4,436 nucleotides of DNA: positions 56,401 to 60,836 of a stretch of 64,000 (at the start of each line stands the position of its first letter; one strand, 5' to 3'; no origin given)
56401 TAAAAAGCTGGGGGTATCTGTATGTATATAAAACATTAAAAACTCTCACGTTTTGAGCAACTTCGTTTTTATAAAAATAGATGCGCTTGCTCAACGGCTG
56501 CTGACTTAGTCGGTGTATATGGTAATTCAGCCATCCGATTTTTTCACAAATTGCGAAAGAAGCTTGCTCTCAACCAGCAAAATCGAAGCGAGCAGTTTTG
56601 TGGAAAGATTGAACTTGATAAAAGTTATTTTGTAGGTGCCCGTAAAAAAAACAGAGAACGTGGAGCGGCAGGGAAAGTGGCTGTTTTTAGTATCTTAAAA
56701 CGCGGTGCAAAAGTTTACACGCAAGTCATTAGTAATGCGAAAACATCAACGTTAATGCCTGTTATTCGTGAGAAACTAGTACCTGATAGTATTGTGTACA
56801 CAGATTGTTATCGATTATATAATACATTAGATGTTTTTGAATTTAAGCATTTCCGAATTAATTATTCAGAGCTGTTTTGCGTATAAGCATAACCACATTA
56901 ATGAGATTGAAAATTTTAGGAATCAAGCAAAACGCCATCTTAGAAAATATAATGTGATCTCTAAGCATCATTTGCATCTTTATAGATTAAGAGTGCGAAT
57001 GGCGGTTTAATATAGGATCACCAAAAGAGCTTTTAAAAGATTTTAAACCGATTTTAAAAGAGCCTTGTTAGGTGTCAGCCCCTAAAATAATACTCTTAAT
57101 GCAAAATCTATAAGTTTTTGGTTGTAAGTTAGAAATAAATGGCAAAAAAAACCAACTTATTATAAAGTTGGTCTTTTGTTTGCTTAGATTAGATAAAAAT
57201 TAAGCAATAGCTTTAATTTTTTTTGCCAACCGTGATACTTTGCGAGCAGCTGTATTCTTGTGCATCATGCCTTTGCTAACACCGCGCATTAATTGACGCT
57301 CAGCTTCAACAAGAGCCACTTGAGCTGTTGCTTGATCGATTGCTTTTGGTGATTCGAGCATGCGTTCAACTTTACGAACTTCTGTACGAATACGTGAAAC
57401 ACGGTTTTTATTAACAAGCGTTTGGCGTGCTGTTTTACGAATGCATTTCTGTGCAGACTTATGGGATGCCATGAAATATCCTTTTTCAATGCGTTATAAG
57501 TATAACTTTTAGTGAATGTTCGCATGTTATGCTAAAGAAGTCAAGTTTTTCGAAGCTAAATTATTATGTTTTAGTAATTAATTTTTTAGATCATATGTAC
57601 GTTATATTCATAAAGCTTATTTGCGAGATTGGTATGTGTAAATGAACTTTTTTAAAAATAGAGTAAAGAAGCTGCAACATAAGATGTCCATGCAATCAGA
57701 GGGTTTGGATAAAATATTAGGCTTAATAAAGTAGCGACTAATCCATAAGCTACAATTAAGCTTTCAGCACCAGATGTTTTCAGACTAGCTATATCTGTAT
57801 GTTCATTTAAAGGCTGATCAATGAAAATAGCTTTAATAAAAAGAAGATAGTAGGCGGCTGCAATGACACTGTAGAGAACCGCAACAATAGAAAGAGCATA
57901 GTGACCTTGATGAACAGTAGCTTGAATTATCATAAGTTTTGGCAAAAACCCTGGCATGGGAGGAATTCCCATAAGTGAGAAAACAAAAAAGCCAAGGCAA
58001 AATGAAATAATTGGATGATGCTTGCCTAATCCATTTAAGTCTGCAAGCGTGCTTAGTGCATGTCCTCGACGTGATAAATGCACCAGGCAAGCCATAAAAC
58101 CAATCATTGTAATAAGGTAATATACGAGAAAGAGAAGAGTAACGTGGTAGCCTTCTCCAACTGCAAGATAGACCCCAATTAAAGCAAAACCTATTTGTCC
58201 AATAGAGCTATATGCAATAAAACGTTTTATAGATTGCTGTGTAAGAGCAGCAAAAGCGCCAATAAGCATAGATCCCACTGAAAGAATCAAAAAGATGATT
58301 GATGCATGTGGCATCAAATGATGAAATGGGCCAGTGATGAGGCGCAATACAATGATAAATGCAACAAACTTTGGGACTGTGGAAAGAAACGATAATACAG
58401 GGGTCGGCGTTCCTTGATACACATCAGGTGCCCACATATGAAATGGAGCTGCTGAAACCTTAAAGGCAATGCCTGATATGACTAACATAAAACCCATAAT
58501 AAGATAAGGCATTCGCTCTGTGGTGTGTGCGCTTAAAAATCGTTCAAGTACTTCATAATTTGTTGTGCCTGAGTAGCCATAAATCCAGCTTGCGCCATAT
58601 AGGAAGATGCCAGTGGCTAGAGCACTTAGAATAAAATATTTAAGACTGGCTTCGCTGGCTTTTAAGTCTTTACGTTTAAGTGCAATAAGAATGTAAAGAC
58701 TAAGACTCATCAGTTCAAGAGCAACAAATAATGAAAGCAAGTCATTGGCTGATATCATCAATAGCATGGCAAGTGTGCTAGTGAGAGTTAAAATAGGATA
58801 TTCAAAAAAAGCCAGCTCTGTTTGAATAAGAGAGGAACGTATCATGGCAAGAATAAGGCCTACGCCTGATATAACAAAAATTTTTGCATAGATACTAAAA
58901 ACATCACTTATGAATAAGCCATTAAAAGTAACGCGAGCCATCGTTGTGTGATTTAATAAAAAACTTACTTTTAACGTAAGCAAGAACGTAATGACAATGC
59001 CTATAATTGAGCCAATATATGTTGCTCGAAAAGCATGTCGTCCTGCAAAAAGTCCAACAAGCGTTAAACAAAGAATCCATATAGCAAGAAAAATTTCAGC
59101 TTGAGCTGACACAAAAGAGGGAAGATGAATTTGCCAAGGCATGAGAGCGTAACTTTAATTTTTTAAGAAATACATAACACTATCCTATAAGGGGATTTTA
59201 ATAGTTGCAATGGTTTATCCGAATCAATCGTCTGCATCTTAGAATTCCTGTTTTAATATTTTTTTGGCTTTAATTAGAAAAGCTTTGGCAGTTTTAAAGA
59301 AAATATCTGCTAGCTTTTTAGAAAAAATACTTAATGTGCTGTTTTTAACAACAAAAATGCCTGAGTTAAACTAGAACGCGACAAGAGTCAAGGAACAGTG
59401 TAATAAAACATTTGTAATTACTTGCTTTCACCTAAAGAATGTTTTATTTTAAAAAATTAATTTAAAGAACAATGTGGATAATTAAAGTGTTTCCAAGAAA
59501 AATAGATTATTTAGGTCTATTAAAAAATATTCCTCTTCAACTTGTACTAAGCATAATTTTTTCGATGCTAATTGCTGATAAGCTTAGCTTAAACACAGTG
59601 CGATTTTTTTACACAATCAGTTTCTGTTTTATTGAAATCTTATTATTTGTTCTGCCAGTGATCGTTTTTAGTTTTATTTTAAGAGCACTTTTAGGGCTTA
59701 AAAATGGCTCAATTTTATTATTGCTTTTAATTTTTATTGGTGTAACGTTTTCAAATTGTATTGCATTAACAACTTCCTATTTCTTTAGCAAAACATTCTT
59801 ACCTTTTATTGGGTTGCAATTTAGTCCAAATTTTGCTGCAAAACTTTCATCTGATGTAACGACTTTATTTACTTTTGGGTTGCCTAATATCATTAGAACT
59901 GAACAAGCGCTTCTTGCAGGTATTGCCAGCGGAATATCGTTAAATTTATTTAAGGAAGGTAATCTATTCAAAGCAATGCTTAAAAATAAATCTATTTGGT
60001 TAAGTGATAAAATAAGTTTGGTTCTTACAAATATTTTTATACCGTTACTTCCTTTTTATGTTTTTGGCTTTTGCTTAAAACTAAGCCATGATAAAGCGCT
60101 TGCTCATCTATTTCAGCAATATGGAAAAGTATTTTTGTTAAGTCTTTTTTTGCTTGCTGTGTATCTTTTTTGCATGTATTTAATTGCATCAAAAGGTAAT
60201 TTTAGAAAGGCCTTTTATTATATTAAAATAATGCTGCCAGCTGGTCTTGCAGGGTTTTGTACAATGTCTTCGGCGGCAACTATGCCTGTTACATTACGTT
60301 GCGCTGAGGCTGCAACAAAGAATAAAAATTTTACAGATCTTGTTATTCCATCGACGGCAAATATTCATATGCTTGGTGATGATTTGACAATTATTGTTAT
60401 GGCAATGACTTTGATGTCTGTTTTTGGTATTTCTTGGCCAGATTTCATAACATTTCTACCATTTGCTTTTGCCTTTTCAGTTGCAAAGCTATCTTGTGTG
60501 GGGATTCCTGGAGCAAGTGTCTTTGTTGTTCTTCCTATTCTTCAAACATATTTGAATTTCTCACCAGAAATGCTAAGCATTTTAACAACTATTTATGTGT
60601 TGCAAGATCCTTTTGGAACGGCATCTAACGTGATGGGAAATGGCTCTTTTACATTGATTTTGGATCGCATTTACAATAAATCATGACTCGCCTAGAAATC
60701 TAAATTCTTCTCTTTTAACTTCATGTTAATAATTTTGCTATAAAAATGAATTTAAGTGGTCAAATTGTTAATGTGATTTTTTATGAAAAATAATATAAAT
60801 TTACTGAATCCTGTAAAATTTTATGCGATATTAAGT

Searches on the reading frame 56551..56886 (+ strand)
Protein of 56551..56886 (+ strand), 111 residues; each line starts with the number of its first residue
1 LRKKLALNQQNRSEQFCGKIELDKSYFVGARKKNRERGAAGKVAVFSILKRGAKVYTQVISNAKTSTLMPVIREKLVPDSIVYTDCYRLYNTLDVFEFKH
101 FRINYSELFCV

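Call 38: search_protein_families(library=pfam, proteins=[window:56551-56886:+])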
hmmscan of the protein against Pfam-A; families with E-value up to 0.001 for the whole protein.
window:56551-56886:+ (111 aa): 1 family
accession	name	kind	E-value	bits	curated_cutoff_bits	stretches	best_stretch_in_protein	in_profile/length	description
PF12762.13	DDE_Tnp_IS1595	-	4e-14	53.3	27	1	18-107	4-105/153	ISXO2-like transposase domain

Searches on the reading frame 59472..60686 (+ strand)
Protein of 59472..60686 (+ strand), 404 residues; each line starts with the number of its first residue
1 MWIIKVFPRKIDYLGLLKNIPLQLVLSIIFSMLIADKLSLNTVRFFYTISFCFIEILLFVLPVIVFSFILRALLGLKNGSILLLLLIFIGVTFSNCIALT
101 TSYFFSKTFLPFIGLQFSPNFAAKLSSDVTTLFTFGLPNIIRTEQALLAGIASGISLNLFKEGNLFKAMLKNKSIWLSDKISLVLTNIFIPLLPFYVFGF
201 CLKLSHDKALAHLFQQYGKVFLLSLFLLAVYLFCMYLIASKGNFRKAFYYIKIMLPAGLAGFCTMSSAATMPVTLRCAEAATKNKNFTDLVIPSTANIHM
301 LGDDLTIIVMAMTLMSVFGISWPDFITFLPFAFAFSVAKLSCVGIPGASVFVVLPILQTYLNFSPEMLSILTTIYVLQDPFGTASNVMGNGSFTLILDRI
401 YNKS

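Call 38: search_protein_families(library=pfam, proteins=[window:59472-60686:+])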
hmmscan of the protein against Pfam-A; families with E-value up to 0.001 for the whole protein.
window:59472-60686:+ (404 aa): 1 family
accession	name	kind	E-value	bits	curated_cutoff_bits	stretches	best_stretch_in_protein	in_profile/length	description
PF00375.23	SDF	-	7.7e-45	154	27.9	1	22-399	3-386/387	Sodium:dicarboxylate symporter family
